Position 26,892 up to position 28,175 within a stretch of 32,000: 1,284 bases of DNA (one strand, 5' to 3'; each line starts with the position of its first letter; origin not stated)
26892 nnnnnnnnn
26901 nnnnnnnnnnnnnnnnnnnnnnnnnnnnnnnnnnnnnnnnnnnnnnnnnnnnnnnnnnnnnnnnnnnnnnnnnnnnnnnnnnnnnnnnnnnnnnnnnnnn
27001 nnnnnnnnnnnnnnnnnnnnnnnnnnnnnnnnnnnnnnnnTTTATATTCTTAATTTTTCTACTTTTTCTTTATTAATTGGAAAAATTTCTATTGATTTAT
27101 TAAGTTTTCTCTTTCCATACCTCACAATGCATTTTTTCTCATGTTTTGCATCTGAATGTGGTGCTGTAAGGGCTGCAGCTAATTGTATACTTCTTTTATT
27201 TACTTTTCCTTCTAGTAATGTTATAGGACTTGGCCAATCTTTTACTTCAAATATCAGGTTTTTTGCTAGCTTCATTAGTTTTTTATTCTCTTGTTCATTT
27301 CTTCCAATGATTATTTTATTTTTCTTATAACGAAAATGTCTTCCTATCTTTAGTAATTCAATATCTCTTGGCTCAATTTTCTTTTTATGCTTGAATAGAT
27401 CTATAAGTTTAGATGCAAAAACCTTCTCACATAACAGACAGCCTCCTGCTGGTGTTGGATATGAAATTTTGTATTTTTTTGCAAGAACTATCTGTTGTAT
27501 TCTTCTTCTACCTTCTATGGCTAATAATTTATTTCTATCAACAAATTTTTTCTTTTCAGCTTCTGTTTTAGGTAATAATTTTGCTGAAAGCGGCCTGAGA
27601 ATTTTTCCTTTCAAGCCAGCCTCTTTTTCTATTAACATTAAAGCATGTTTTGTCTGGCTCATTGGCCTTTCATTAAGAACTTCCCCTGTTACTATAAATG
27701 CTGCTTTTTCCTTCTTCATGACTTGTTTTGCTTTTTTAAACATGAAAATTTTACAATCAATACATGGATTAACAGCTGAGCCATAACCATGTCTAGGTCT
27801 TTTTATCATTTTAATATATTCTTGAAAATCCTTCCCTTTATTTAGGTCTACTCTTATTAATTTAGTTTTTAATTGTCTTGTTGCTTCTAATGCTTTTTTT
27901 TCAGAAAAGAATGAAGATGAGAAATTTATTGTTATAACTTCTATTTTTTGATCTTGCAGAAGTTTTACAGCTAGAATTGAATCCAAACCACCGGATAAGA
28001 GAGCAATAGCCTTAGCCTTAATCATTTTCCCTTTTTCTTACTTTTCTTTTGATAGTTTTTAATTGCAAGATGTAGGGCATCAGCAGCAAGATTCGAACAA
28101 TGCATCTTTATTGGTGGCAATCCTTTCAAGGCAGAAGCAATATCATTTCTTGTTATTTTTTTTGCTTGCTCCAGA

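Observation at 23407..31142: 7.7-kb, 15-gene spacer-less array fusing Fe-S assembly, tRNA thiolation and a transmembrane thiol-reductant relay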

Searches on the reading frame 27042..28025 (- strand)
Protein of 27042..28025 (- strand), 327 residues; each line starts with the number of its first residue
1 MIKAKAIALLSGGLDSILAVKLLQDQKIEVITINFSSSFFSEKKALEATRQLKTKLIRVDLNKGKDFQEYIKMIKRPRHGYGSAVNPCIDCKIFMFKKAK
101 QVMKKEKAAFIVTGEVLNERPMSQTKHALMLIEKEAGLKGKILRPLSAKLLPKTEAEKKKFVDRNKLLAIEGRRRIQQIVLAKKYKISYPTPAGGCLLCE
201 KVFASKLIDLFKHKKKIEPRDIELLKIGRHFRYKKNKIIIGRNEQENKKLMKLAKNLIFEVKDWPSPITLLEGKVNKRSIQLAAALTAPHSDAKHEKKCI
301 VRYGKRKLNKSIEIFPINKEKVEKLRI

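Call 3: search_protein_families(library=pfam, max_evalue=0.01, proteins=[window:27042-28025:-])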
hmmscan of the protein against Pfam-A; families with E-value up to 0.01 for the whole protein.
window:27042-28025:- (327 aa): 6 families
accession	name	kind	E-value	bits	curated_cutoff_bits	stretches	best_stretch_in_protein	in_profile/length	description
PF18297.6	NFACT-R_2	-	1.2e-21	77.2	26.9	1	228-324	1-102/104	NFACT protein RNA binding domain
PF02568.20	ThiI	-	1e-12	48.5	20.5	1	4-146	4-144/197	Thiamine biosynthesis protein (ThiI)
PF00733.27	Asn_synthase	-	0.0002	21.5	21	1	8-99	22-114/354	Asparagine synthase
PF03054.22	tRNA_Me_trans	-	0.00024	21.2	20.6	1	5-117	2-128/202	tRNA methyl transferase HUP domain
PF06508.19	QueC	-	0.0017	18.3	22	1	5-54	1-49/210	Queuosine biosynthesis protein QueC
PF24167.1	DUF7411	-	0.0092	16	28.7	0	5-74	2-70/194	Family of unknown function (DUF7411)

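Call 5: search_protein_families(library=ncbifam, max_evalue=0.1, proteins=[window:27042-28025:-])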
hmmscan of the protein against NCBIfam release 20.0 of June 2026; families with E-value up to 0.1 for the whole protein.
window:27042-28025:- (327 aa): 14 families
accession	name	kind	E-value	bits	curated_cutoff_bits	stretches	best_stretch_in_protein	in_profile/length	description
NF006222.0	PRK08349.1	subfamily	1.3e-17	64.4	251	1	5-148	2-143/198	hypothetical protein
TIGR00342.1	TIGR00342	equivalog_domain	3e-11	43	264.5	1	4-147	173-313/373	tRNA uracil 4-sulfurtransferase ThiI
NF001138.1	PRK00143.1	equivalog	2e-05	23.7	284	1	7-121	3-127/345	tRNA 2-thiouridine(34) synthase MnmA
TIGR00420.1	trmU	equivalog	3.2e-05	22.9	236.95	1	5-120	2-130/351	tRNA 2-thiouridine(34) synthase MnmA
TIGR00268.2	TIGR00268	equivalog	0.001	18.4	150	1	9-117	19-121/259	ATP-dependent sacrificial sulfur transferase LarE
TIGR01536.1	asn_synth_AEB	equivalog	0.0014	17.7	267.1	1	6-72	255-326/517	asparagine synthase (glutamine-hydrolyzing)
NF011258.0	PRK14664.1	equivalog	0.003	16.7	680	1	6-116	8-117/362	tRNA 2-thiouridine(34) synthase MnmA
NF052347.1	TTX_0299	hypoth_equivalog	0.0072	15.9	250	1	7-76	1-74/200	TTX_0299 family putative ATP pyrophosphatase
TIGR00364.1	TIGR00364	equivalog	0.0091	15.6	150.3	1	6-54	1-48/201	7-cyano-7-deazaguanine synthase QueC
NF011155.0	PRK14561.1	equivalog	0.011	15.4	207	1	5-64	2-61/195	hypothetical protein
NF004858.0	PRK06213.1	equivalog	0.013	15.2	171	1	261-308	9-56/230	crotonase/enoyl-CoA hydratase family protein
NF041925.1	QatC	equivalog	0.031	13.2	280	1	3-55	100-152/398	Qat anti-phage system QueC-like protein QatC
NF038212.1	argG_rel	exception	0.054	12.3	425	1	4-62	15-75/381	argininosuccinate synthase-related protein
TIGR02432.1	lysidine_TilS_N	equivalog_domain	0.074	13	93.6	0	10-62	6-64/189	tRNA lysidine(34) synthetase TilS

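Call 11: find_encoding_contigs(protein=window:27042-28025:-, flank=10000, max_places=6)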
Protein window:27042-28025:- (327 aa): 1 contig read that carries it; 1 place shown.
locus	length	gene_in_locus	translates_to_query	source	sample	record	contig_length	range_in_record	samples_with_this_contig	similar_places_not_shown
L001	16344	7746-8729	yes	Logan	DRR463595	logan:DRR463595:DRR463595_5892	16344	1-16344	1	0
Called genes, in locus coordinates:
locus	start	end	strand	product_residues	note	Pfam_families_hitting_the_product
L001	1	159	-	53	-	?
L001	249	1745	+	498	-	-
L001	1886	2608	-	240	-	PF01978:TrmB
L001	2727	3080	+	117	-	-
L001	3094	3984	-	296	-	PF01435:Peptidase_M48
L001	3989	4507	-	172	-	PF04011:LemA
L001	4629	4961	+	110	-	-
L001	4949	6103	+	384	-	PF00266:Aminotran_5, PF01041:DegT_DnrJ_EryC1, PF01212:Beta_elim_lyase (faint)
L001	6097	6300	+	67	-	-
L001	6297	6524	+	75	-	PF08984:DUF1858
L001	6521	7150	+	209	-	PF00702:Hydrolase, PF12710:HAD, PF13344:Hydrolase_6 (faint), PF13419:HAD_2, PF13242:Hydrolase_like (weak)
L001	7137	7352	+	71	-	-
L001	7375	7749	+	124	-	PF01592:NifU_N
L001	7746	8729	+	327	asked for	PF02568:ThiI, PF18297:NFACT-R_2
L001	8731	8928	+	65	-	PF20095:DUF6485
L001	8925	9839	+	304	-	PF01636:APH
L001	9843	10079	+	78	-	PF00462:Glutaredoxin, PF13417:GST_N_3 (weak)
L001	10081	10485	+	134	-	-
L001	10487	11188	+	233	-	-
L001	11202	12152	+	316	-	PF01134:GIDA (faint), PF03486:HI0933_like (faint), PF07992:Pyr_redox_2, PF12831:FAD_oxidored (faint), PF13738:Pyr_redox_3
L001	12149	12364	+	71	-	-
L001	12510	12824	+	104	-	-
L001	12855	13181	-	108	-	PF13273:DUF4064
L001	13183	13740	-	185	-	-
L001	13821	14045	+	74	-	PF01978:TrmB (weak), PF01047:MarR (weak), PF12802:MarR_2 (faint)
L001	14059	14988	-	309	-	PF01972:SDH_protease, PF25145:NfeD1b_N (weak)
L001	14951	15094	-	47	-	-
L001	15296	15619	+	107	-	-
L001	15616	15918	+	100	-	-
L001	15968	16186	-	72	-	PF18893:DUF5652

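Call 12: find_homologous_proteins(query=window:27042-28025:-, max_evalue=1e-10)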
Query window:27042-28025:- (327 aa): 7993 proteins with E <= 1e-10 among 8000 candidates; the best 120 are listed.
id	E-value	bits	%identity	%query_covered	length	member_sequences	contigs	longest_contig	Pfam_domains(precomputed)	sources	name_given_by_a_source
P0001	7.6e-204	694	100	100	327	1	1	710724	PF02568.21,PF18297.7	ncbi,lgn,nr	ncbi:MAG: tRNA 4-thiouridine(8) synthase ThiI [Candidatus Pacearchaeota archaeon]|nr:MAG: tRNA 4-thi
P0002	1.2e-160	552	79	100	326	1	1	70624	PF03054.23,PF02568.21,PF18297.7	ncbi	-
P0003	1.1e-147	509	73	98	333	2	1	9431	PF03054.23,PF02568.21,PF18297.7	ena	-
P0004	8.3e-146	503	72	100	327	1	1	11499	PF03054.23,PF02568.21,PF18297.7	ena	-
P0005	1.5e-144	499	74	99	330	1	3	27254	PF02568.21,PF18297.7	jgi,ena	-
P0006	1.3e-139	483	71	99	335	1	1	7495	PF02568.21,PF18297.7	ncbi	-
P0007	2.0e-136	472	69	99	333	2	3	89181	PF03054.23,PF02568.21,PF18297.7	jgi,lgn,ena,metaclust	metaclust:\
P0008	2.2e-136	472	69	99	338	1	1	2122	PF03054.23,PF02568.21,PF18297.7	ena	-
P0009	1.8e-135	469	69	99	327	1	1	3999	PF03054.23,PF02568.21,PF18297.7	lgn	-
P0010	3.5e-134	465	68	100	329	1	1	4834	PF03054.23,PF02568.21,PF18297.7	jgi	jgi:tRNA U34 2-thiouridine synthase MnmA/TrmU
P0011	2.0e-131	456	65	100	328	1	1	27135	PF03054.23,PF02568.21,PF18297.7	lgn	-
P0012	5.9e-131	454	67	99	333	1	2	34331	PF03054.23,PF02568.21,PF18297.7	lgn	-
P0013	3.0e-130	452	65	99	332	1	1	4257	PF03054.23,PF02568.21,PF18297.7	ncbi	-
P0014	3.6e-130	452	66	99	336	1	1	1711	PF03054.23,PF02568.21,PF18297.7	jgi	jgi:tRNA(Ile)-lysidine synthase TilS/MesJ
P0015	1.9e-129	449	66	99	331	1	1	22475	PF03054.23,PF02568.21,PF18297.7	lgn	-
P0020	5.2e-127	441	64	100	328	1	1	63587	PF03054.23,PF02568.21,PF18297.7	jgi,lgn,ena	-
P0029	6.1e-122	425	61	100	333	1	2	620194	PF03054.23,PF02568.21,PF18297.7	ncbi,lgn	ncbi:MAG: tRNA 4-thiouridine(8) synthase ThiI [Candidatus Pacearchaeota archaeon]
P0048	2.9e-111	390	62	99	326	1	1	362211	PF03054.23,PF06508.20,PF02568.21,PF18297.7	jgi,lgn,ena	-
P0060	9.3e-109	381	58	100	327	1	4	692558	PF03054.23,PF02568.21,PF18297.7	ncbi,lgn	-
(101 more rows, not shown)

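Call 14: find_related_loci(query=A1, collection=genome_contigs, flank=10000)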
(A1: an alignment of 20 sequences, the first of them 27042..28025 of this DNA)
Query A1 (327 aa) in genome_contigs; peptide patterns used: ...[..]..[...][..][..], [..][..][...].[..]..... (x = any residue, [..] = any of these).
600 stretches matched a pattern (row limit reached: there are more); 367 encode a relative of the query (tblastn E <= 1e-3); the best 80 are kept; 80 distinct loci.
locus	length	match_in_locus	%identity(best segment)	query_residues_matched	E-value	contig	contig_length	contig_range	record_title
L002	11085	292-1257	56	4-327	3e-117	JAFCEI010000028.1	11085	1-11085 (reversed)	Candidatus Woesearchaeota archaeon isolate Meg22_1012_Bin_87 Meg22_1012_Bin_87_scaffold_31001, whole genome shotgun sequ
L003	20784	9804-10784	54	3-327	5e-107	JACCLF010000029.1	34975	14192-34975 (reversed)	MAG: Candidatus Micrarchaeota archaeon isolate Sv368 k141_4287908, whole genome shotgun sequence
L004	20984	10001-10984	55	1-327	7e-106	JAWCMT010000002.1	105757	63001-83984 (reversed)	MAG: Candidatus Bathyarchaeia archaeon isolate JZ-2_201705_bins_71 JZ-2_201705_bins_71_scaffold_2, whole genome shotgun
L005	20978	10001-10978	53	3-327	2e-102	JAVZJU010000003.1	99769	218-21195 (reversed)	MAG: Candidatus Bathyarchaeia archaeon isolate DRTY-6_201901_bins_99 DRTY-6_201901_bins_99_scaffold_3, whole genome shot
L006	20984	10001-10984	52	2-327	3e-102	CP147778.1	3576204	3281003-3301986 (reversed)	MAG: Candidatus Freyarchaeota archaeon SRVP19_Freyarchaeia-1 chromosome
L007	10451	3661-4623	57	5-327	1e-101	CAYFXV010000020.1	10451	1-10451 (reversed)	MAG TPA_asm: uncultured archaeon isolate ERP108616_co2_179 genome assembly, contig: NODE_11867_length_10451_cov_25.05184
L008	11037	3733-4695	55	5-327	1e-100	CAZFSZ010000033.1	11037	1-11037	MAG TPA_asm: uncultured Methanosarcinales archaeon isolate SRP141376_co2_190 genome assembly, contig: NODE_11283_length_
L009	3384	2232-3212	52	2-327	2e-101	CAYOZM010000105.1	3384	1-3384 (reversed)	MAG TPA_asm: uncultured Candidatus Bathyarchaeia archaeon isolate binchicken_co325_31 genome assembly, contig: NODE_2058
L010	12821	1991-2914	55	3-308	6e-100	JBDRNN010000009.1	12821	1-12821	MAG: Candidatus Bathyarchaeota archaeon isolate MEGAHIT-group-1.890 k141_5323434, whole genome shotgun sequence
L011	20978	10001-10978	51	3-327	1e-99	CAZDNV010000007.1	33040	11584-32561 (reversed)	MAG TPA_asm: uncultured Candidatus Bathyarchaeia archaeon isolate binchicken_co91_418 genome assembly, contig: NODE_1358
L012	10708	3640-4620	52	5-327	1e-99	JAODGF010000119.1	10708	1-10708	MAG: Methanosarcinales archaeon isolate Barite_M3_B26-AMOR_1a CH2_P1_17ROV21_contig_21259, whole genome shotgun sequence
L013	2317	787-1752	52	5-327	2e-103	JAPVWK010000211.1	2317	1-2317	MAG: Methanophagales archaeon isolate HMR2_5 HMR2_5_000000000211, whole genome shotgun sequence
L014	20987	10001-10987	52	1-327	2e-98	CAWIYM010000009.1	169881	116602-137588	MAG: Candidatus Bathyarchaeota archaeon isolate MFD05942.bin.2.195 genome assembly, contig: contig_43760, whole genome s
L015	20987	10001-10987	53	1-327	5e-98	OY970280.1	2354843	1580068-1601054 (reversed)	MAG: Candidatus Bathyarchaeota archaeon isolate MFD03726.bin.1.102 genome assembly, chromosome: 1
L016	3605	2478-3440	50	5-327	1e-98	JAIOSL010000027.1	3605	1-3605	MAG: archaeon isolate SMBSF43 bin_24_k127_944706, whole genome shotgun sequence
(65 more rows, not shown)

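Call 17: find_encoding_contigs(protein=P0002, flank=10000, max_places=2)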
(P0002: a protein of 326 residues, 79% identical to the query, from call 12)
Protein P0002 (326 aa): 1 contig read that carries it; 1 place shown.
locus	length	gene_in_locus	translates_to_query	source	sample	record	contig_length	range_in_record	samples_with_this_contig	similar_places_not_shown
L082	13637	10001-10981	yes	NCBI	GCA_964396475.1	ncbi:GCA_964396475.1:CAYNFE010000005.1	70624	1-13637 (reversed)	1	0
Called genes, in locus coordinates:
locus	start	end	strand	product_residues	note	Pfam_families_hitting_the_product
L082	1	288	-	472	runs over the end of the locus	-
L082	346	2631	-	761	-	-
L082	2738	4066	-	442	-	PF01935:DUF87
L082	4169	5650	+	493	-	PF00254:FKBP_C (weak), PF13098:Thioredoxin_2 (faint)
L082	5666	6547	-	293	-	PF01435:Peptidase_M48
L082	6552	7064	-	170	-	PF04011:LemA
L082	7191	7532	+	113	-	-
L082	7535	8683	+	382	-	PF00266:Aminotran_5, PF01041:DegT_DnrJ_EryC1, PF01212:Beta_elim_lyase (weak)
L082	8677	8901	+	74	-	PF08984:DUF1858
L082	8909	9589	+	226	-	PF00702:Hydrolase, PF12710:HAD (weak), PF13419:HAD_2, PF13242:Hydrolase_like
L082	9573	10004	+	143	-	PF01592:NifU_N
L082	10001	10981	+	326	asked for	PF02568:ThiI, PF03054:tRNA_Me_trans (weak), PF18297:NFACT-R_2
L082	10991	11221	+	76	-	PF00462:Glutaredoxin, PF05768:Glrx-like (weak), PF13417:GST_N_3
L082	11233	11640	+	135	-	-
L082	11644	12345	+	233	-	-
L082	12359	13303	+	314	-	PF00070:Pyr_redox (faint), PF00890:FAD_binding_2 (faint), PF01134:GIDA (faint), PF01946:Thi4 (faint), PF03486:HI0933_like (faint), PF07992:Pyr_redox_2, PF12831:FAD_oxidored (faint), PF13738:Pyr_redox_3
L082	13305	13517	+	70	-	-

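Call 18: find_encoding_contigs(protein=P0007, flank=10000, max_places=2)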
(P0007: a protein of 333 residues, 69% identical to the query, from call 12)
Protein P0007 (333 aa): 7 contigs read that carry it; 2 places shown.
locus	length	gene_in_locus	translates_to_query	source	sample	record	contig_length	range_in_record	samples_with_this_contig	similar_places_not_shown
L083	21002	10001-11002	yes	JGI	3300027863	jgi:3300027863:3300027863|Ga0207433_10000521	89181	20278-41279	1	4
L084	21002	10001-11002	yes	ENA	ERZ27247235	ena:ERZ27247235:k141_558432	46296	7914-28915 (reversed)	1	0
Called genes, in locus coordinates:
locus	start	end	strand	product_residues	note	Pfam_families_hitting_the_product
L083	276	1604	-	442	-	PF01935:DUF87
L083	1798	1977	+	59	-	-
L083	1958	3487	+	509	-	-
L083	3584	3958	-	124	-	PF02001:DUF134, PF08281:Sigma70_r4_2 (weak)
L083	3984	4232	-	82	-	PF17253:DUF5320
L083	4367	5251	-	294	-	PF01435:Peptidase_M48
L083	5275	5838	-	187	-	PF04011:LemA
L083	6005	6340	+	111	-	-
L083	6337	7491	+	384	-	PF00266:Aminotran_5, PF01041:DegT_DnrJ_EryC1, PF01212:Beta_elim_lyase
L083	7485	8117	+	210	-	PF02457:DAC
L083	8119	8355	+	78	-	PF08984:DUF1858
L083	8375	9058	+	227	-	PF00702:Hydrolase, PF12710:HAD, PF13419:HAD_2, PF13242:Hydrolase_like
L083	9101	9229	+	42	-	-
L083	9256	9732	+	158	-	PF01592:NifU_N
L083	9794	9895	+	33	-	-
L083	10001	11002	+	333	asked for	PF02568:ThiI, PF03054:tRNA_Me_trans (faint), PF18297:NFACT-R_2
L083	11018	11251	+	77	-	PF00462:Glutaredoxin, PF05768:Glrx-like (weak)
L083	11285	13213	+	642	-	PF03063:Prismane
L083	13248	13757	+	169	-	-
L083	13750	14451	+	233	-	PF11139:SfLAP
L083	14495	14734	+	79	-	PF26604:CBU_0592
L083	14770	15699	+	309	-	PF00890:FAD_binding_2 (weak), PF01266:DAO (faint), PF03486:HI0933_like (faint), PF07992:Pyr_redox_2, PF12831:FAD_oxidored (faint), PF13738:Pyr_redox_3, PF00070:Pyr_redox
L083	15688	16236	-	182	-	PF01769:MgtE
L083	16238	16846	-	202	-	PF01769:MgtE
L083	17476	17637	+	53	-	-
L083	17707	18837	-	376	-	PF00579:tRNA-synt_1b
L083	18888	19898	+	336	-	PF06550:SPP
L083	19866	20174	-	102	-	-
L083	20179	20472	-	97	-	-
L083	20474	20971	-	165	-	-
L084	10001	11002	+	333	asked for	PF02568:ThiI, PF03054:tRNA_Me_trans (faint), PF18297:NFACT-R_2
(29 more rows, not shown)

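Call 19: find_encoding_contigs(protein=P0029, flank=10000, max_places=2)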
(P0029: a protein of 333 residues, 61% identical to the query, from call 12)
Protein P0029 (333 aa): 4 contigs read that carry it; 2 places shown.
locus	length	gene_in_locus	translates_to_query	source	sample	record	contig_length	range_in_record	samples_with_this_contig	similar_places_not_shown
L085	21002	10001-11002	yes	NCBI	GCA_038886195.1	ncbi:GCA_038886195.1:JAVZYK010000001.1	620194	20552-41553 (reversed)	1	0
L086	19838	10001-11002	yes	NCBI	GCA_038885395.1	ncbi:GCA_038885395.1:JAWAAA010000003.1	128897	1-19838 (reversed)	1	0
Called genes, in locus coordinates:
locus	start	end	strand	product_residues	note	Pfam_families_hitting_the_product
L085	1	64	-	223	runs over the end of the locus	PF01902:Diphthami_syn_2_N, PF24167:DUF7411 (faint), PF28410:Diphthami_syn_2_C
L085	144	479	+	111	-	-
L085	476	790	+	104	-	PF03013:Pyr_excise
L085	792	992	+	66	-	-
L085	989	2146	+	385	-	PF00266:Aminotran_5, PF01212:Beta_elim_lyase, PF01041:DegT_DnrJ_EryC1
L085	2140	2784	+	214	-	PF02457:DAC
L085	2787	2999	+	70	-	PF08984:DUF1858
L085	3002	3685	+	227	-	PF00702:Hydrolase, PF12710:HAD, PF13419:HAD_2, PF13242:Hydrolase_like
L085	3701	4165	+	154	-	PF01592:NifU_N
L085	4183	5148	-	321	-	PF00871:Acetate_kinase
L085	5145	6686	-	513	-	PF03063:Prismane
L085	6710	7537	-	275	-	PF01515:PTA_PTB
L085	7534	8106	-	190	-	PF01558:POR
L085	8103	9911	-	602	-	PF01855:POR_N, PF02775:TPP_enzyme_C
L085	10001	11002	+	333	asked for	PF02568:ThiI, PF03054:tRNA_Me_trans (weak), PF18297:NFACT-R_2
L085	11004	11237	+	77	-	PF00462:Glutaredoxin, PF13192:Thioredoxin_3 (weak)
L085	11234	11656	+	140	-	-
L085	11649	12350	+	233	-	PF11139:SfLAP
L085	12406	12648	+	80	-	PF26604:CBU_0592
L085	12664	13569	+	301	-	PF00890:FAD_binding_2 (weak), PF01134:GIDA (faint), PF01266:DAO (faint), PF03486:HI0933_like (faint), PF07992:Pyr_redox_2, PF12831:FAD_oxidored (faint), PF13738:Pyr_redox_3, PF00070:Pyr_redox, +1 more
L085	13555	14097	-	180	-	PF01769:MgtE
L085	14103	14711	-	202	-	PF01769:MgtE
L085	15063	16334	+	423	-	-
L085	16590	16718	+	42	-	-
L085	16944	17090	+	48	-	-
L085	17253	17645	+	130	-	-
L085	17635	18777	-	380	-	PF00579:tRNA-synt_1b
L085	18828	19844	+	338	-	PF06550:SPP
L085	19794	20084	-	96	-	-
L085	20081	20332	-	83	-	-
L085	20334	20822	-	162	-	-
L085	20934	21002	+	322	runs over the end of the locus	PF01464:SLT (weak)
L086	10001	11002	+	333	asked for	PF02568:ThiI, PF03054:tRNA_Me_trans (weak), PF18297:NFACT-R_2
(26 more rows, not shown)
